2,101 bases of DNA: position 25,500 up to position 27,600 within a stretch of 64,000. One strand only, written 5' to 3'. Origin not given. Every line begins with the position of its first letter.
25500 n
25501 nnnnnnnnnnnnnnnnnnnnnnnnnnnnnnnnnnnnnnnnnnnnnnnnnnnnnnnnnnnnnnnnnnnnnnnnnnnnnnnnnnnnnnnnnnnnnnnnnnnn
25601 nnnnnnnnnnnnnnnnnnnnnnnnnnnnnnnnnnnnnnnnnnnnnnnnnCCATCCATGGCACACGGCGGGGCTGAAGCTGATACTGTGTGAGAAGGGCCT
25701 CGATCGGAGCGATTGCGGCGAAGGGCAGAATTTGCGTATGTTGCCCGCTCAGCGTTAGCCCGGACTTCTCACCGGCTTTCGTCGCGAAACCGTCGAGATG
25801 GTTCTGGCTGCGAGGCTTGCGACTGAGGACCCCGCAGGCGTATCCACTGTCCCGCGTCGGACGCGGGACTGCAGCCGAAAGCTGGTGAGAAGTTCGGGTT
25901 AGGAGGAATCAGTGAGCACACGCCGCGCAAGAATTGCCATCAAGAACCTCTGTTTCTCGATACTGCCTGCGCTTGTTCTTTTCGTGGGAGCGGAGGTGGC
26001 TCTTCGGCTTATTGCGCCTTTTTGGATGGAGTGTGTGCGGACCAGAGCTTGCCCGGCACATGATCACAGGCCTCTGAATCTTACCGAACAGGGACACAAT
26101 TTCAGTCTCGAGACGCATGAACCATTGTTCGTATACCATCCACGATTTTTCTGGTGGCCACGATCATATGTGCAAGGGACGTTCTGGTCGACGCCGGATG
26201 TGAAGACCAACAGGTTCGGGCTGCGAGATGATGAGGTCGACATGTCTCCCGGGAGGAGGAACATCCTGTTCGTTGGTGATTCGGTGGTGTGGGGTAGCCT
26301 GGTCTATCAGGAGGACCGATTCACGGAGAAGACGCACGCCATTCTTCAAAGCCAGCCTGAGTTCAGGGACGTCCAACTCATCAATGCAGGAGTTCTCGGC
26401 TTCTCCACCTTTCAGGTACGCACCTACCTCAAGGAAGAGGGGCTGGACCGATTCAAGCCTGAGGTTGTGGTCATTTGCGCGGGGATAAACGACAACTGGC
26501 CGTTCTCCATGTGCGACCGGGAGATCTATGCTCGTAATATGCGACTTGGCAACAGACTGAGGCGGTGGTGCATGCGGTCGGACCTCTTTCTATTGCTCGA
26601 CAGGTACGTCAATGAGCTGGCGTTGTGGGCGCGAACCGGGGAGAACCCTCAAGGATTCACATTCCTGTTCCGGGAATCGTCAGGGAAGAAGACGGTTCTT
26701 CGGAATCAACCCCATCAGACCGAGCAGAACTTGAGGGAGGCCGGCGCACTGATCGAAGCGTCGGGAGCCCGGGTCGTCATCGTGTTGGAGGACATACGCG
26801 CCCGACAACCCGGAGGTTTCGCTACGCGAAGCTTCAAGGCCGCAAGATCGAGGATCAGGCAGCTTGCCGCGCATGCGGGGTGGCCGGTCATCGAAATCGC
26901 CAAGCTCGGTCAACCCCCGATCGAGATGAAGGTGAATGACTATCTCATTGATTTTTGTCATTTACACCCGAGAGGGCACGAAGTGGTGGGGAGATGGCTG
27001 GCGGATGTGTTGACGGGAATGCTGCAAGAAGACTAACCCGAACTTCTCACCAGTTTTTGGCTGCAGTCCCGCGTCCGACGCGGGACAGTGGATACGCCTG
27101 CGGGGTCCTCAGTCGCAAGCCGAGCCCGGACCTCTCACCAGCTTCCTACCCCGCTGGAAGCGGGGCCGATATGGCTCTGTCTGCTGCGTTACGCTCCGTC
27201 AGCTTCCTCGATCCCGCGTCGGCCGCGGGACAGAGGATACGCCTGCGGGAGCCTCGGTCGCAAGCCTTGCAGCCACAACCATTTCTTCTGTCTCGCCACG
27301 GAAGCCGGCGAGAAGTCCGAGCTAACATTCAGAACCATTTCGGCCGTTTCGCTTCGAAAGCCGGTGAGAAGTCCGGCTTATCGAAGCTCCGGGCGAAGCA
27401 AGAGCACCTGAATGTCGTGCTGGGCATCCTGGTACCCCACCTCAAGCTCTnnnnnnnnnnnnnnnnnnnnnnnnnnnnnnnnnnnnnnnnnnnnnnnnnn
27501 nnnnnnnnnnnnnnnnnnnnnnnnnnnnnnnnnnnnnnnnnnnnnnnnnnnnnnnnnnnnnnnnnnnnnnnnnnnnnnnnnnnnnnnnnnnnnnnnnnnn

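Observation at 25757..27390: Family R: REP-like palindromic repeats with a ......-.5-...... core, in inverted orientation on both sides of an SGNH hydrolase gene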

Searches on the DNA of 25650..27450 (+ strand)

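Call 60: search_rna_families(source=window, start=25650, end=27450, threshold=evalue, max_evalue=1)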
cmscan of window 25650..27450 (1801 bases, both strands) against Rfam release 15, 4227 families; matches with E-value up to 1: 2.
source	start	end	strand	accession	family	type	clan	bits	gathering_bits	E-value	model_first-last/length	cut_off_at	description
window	27212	27255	+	RF01762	whalefall-1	Gene; sRNA;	-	18.6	37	0.11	4-45/56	no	Whalefall-1 RNA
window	25650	25933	-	RF02042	HOTTIP_3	Gene; lncRNA;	-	14.8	50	0.067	1-286/353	3'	HOXA transcript at the distal tip, conserved region 3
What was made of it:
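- On Known structured RNA family (Rfam): In 25650-27450, only chance-level hits with E at or above 0.067 (call 60).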

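Call 61: search_dna_similar(query=window:25750-25905:+, collection=plasmids, mode=distant, max_evalue=0.01, max_rows=10)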
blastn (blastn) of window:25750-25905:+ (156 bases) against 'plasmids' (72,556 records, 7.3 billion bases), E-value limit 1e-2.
No match.
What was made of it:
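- Tried and rejected: Plasmids. blastn of E1 found no match (call 61).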

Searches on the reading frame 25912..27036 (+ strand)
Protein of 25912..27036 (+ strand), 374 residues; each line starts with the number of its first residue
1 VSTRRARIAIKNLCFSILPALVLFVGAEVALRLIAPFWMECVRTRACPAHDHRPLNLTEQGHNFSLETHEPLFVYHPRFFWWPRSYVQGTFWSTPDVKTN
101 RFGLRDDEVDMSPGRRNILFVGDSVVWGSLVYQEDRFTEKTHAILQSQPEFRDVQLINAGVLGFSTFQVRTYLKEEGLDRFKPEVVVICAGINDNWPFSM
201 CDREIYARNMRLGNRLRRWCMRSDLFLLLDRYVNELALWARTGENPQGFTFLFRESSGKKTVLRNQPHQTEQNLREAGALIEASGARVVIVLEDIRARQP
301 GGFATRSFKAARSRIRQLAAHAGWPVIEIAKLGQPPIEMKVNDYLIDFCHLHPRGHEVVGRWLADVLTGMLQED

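Call 16: search_protein_families(library=pfam, proteins=[window:25912-27036:+], max_evalue=0.01)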
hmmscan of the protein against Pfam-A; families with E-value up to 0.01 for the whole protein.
window:25912-27036:+ (374 aa): 1 family
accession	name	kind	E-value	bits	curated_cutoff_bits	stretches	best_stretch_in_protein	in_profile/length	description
PF13472.12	Lipase_GDSL_2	-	8.6e-14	52.9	32.9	1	120-358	1-178/178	GDSL-like Lipase/Acylhydrolase family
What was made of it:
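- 25912..27036 (+): SGNH/GDSL hydrolase ORF (374 aa). It is enclosed by the repeats but is not part of the repeat family. It is an ancestral positional orthologue. Pfam PF13472, E 8.6e-14 (call 16).
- Checked: It ends 10 nt before the GTG start (25912) and begins at the TAA stop (27034-27036) of the 374-aa SGNH ORF (Pfam Lipase_GDSL_2, E 8.6e-14, call 16).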

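Call 26: find_encoding_contigs(protein=window:25912-27033:+, flank=10000, max_places=10)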
Protein seq(374 aa) (374 aa): no gene with exactly this product is on record in the collection.

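Call 27: find_homologous_proteins(query=window:25912-27033:+)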
Query seq(374 aa) (374 aa): 21 proteins with E <= 0.001 among 4020 candidates.
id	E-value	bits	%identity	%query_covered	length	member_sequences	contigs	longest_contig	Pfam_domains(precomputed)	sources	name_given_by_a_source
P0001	2.8e-259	877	100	100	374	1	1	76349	PF13472.13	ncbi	-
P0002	7.6e-136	471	55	97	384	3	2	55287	PF13472.13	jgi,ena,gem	-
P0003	3.0e-131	456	54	96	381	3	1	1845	PF13472.13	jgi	-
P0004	2.6e-127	443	52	97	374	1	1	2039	PF13472.13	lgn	-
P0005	1.8e-125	437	50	97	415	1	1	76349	PF13472.13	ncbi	-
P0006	5.3e-125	435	52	99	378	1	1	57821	PF13472.13,PF00657.29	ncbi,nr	ncbi:SGNH/GDSL hydrolase family protein [Candidatus Fermentibacteria bacterium]|nr:SGNH/GDSL hydrola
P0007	1.5e-122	427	49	98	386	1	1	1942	PF13472.13,PF00657.29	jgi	jgi:lysophospholipase L1-like esterase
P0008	8.7e-118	412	49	98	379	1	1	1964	PF13472.13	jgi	jgi:lysophospholipase L1-like esterase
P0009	6.8e-116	405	48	98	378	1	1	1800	PF13472.13,PF00657.29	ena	-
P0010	4.7e-113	396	49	97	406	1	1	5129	PF13472.13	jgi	jgi:lysophospholipase L1-like esterase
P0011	8.7e-113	395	53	88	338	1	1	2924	PF13472.13,PF00657.29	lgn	-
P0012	1.1e-110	388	49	97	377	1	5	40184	PF13472.13,PF00657.29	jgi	jgi:lysophospholipase L1-like esterase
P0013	4.4e-109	383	49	97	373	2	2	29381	PF13472.13,PF00657.29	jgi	jgi:lysophospholipase L1-like esterase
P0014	1.9e-107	378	49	97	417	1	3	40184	PF13472.13,PF00657.29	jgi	jgi:hypothetical protein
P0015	7.6e-102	359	47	97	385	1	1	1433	PF13472.13,PF00657.29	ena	-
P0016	1.1e-99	352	49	90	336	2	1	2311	PF13472.13,PF00657.29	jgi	jgi:lysophospholipase L1-like esterase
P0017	1.1e-95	339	45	94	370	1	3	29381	PF13472.13,PF00657.29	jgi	jgi:lysophospholipase L1-like esterase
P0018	7.3e-95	336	50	89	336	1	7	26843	PF13472.13,PF00657.29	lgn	-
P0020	2.1e-4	38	34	37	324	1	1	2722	PF13472.13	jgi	jgi:hypothetical protein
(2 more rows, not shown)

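Call 28: find_encoding_contigs(protein=P0001, flank=10000, max_places=5)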
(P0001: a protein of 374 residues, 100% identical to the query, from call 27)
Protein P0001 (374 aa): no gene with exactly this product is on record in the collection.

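Call 29: find_encoding_contigs(protein=P0002, flank=10000, max_places=5)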
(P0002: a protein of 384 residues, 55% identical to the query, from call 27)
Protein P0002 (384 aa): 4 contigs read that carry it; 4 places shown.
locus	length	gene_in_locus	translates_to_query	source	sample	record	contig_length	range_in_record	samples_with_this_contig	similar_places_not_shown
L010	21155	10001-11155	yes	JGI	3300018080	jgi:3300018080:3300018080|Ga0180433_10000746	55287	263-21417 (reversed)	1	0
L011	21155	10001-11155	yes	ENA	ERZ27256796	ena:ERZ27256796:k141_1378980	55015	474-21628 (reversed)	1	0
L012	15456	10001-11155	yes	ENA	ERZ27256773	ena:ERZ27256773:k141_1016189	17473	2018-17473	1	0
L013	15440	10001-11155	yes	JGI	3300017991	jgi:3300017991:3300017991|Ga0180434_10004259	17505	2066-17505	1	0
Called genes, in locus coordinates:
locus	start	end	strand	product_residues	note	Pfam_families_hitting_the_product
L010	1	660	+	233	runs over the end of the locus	PF00348:polyprenyl_synt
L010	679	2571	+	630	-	PF13292:DXP_synthase_N, PF00676:E1_dh, PF02779:Transket_pyr, PF02780:Transketolase_C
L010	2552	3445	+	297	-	PF01513:NAD_kinase, PF20143:NAD_kinase_C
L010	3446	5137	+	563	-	PF02463:SMC_N, PF13476:AAA_23 (weak)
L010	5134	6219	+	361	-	-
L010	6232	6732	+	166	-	PF05991:NYN_YacP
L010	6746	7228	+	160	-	PF13581:HATPase_c_2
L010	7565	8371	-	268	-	PF19567:CpsB_CapC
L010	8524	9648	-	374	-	-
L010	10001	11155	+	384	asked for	PF13472:Lipase_GDSL_2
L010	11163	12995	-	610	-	-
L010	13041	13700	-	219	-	PF00302:CAT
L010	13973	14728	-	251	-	PF02596:DUF169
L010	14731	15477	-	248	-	-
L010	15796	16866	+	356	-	PF04015:DUF362, PF25160:LdpA_Fe-S-bd (faint), PF00037:Fer4 (faint), PF12797:Fer4_2 (faint), PF12837:Fer4_6 (faint), PF13237:Fer4_10, PF12838:Fer4_7, PF13187:Fer4_9 (weak), +2 more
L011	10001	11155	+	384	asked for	PF13472:Lipase_GDSL_2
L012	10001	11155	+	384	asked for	PF13472:Lipase_GDSL_2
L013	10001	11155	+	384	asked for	PF13472:Lipase_GDSL_2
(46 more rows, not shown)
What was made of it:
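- The orientation equals the ancestral one in the relative (call 29).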

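Call 46: list_cluster_members(proteins=[P0001, P0005, P0006])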
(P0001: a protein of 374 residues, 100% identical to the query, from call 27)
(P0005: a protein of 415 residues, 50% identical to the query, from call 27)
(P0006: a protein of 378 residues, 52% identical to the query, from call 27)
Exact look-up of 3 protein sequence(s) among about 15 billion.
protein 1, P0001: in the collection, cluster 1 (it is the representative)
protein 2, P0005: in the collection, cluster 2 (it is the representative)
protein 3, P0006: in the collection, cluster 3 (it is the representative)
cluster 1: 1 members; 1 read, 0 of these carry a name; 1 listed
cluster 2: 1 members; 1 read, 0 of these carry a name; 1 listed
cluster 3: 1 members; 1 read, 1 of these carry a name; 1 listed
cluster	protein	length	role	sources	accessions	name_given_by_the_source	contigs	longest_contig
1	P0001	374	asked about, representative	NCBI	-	-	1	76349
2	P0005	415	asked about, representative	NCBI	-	-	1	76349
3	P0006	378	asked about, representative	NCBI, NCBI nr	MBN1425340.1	SGNH/GDSL hydrolase family protein [Candidatus Fermentibacteria bacterium]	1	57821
